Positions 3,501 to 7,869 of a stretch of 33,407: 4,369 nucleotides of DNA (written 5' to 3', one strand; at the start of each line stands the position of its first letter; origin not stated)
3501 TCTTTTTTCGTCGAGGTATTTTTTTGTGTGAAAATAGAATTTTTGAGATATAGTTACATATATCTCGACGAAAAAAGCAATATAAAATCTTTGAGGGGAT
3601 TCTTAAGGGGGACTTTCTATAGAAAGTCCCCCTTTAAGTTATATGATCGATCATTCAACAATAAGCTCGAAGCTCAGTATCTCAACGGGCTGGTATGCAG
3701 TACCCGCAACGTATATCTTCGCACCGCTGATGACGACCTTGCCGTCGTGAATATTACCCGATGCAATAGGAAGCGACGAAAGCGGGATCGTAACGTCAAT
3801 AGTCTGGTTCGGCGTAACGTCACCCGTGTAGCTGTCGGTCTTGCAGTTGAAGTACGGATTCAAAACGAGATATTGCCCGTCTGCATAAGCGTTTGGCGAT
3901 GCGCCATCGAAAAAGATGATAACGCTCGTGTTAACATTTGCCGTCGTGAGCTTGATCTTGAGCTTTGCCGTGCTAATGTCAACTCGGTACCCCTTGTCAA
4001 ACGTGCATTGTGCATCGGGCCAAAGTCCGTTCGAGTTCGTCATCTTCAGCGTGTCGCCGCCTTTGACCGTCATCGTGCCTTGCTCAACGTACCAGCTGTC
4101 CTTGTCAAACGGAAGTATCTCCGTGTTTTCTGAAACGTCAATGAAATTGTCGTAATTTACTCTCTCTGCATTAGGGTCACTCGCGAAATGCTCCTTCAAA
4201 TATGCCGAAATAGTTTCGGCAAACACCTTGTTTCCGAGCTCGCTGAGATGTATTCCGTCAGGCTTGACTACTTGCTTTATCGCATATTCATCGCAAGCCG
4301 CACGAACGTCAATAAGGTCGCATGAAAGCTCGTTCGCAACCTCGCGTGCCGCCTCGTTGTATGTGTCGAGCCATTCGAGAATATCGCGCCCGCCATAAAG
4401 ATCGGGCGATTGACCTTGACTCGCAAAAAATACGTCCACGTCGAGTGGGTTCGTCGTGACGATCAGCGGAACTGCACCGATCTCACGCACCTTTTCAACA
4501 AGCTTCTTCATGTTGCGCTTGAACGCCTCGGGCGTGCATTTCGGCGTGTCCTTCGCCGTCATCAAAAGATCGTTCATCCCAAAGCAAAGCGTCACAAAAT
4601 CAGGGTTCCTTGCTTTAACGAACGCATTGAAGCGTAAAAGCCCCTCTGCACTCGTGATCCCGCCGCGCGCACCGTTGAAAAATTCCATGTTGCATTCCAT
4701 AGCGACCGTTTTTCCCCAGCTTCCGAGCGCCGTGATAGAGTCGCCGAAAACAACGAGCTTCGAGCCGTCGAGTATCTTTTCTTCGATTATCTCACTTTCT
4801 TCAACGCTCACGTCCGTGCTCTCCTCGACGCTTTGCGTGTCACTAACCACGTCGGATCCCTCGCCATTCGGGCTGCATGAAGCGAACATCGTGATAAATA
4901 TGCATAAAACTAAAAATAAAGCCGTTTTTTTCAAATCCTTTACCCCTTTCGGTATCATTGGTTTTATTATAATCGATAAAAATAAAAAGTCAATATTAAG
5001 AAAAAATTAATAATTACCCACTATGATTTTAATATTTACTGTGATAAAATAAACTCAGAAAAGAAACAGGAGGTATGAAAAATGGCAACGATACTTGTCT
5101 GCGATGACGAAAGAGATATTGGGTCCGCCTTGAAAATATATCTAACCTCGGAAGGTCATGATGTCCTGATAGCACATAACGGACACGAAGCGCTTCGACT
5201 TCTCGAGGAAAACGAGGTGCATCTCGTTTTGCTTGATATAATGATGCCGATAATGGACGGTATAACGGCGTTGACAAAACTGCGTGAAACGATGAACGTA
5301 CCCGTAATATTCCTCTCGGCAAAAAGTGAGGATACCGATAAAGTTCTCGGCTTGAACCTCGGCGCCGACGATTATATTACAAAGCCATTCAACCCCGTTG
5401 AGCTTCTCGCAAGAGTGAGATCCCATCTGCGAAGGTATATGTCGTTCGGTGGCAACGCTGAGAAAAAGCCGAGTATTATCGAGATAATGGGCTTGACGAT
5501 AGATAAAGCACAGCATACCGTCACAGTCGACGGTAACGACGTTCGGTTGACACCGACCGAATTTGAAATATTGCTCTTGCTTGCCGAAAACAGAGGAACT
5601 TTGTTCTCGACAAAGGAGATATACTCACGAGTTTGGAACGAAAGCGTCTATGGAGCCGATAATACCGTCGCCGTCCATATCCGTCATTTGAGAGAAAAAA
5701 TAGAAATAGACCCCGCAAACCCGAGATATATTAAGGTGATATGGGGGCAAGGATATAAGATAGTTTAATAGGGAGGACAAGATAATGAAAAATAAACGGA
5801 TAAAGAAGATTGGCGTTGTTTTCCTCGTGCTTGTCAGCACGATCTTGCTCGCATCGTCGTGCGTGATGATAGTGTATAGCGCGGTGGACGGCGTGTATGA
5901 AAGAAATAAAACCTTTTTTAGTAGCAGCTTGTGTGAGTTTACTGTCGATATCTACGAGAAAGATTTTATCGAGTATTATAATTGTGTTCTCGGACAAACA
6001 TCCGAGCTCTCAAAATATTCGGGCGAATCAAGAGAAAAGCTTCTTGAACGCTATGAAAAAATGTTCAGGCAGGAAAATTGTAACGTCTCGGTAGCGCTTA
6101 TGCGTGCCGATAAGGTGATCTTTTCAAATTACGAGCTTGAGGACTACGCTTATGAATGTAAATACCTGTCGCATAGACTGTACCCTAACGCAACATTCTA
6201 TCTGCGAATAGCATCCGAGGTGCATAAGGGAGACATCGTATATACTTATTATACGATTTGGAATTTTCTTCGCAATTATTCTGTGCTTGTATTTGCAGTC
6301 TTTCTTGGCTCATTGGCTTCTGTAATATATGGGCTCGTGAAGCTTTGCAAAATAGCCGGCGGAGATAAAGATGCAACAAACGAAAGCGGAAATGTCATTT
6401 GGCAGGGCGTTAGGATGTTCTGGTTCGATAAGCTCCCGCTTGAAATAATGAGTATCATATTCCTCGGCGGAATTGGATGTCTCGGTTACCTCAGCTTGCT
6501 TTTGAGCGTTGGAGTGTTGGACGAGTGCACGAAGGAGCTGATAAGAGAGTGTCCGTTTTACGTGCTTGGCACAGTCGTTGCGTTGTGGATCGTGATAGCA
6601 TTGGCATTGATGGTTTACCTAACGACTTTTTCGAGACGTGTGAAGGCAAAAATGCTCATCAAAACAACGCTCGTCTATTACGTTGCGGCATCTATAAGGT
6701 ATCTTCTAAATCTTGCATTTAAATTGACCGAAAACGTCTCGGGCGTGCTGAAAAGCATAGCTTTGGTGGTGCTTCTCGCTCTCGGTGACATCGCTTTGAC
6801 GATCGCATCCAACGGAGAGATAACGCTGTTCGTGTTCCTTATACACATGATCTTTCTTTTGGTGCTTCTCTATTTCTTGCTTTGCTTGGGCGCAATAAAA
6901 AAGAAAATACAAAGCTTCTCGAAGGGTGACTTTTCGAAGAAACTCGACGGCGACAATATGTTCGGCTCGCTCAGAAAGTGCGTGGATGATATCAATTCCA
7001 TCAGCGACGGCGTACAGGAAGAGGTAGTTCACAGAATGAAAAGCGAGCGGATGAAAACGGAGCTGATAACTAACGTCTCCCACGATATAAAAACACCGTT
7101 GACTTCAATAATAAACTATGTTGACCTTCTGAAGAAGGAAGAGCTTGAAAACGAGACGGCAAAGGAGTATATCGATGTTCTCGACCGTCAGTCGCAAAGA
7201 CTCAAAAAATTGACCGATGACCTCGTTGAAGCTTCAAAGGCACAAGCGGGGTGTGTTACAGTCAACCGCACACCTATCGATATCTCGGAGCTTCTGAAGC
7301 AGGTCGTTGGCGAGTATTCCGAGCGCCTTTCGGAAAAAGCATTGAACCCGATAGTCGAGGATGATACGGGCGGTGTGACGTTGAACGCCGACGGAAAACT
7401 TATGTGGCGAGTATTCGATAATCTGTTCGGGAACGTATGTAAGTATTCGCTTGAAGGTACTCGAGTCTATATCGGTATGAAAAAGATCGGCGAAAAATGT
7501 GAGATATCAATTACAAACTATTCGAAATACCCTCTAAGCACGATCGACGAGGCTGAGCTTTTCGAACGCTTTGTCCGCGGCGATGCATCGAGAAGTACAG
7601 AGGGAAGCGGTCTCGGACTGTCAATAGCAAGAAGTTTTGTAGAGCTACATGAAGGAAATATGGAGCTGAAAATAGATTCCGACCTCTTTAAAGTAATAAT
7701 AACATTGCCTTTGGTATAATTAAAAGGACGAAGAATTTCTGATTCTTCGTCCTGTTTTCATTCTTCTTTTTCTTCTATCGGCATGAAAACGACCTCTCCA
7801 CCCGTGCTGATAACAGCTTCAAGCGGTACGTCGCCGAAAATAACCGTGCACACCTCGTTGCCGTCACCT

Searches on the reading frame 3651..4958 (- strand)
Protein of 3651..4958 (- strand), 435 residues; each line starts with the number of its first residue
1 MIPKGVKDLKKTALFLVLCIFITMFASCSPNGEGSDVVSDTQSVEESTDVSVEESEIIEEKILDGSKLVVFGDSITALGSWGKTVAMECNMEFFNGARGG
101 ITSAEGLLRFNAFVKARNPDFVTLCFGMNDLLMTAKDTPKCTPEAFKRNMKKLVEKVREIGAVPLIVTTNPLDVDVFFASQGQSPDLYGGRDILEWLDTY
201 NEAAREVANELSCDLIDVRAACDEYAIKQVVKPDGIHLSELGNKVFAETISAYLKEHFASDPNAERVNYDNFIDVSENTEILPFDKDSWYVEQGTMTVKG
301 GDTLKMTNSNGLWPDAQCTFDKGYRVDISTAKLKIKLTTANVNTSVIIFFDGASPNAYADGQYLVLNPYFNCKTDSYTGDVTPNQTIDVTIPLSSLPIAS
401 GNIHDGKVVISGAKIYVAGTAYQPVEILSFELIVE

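Call 83: search_protein_families(library=pfam, proteins=[window:3651-4958:-], max_evalue=0.00001)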
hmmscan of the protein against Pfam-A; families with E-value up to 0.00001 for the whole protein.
window:3651-4958:- (435 aa): 2 families
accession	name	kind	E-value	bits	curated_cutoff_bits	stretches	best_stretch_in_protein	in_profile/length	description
PF13472.12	Lipase_GDSL_2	-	2e-19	71.2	32.9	1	70-244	1-177/178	GDSL-like Lipase/Acylhydrolase family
PF00657.28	Lipase_GDSL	-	4.4e-14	53.6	23.6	1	68-249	1-207/208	GDSL-like Lipase/Acylhydrolase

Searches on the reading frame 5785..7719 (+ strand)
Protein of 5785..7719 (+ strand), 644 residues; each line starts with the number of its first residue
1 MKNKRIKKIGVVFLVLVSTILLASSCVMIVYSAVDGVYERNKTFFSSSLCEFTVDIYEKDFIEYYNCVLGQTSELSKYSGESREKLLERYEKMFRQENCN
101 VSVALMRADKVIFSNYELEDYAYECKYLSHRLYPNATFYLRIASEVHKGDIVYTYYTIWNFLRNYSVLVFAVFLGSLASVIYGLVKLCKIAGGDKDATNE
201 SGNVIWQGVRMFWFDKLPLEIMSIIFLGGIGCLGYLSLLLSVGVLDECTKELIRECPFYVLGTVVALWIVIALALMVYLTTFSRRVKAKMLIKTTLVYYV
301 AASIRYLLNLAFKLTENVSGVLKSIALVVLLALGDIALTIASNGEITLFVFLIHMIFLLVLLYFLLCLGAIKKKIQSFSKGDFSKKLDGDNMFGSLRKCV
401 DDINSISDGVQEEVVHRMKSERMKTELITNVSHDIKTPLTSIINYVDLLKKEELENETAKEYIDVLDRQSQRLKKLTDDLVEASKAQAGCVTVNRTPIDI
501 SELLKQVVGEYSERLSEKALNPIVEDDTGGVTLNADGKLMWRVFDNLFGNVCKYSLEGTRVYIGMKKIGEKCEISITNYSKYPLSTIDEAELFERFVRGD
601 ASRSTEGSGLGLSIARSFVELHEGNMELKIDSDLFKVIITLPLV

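Call 83: search_protein_families(library=pfam, proteins=[window:5785-7719:+], max_evalue=0.00001)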
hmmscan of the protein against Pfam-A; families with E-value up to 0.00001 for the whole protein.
window:5785-7719:+ (644 aa): 2 families
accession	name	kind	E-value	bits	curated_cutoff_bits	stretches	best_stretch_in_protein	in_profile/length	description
PF00512.31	HisKA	-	4e-18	65.7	26.9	1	423-489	1-66/66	His Kinase A (phospho-acceptor) domain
PF02518.31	HATPase_c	-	5.2e-13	49.9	26.4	1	537-643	3-109/111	Histidine kinase-, DNA gyrase B-, and HSP90-like ATPase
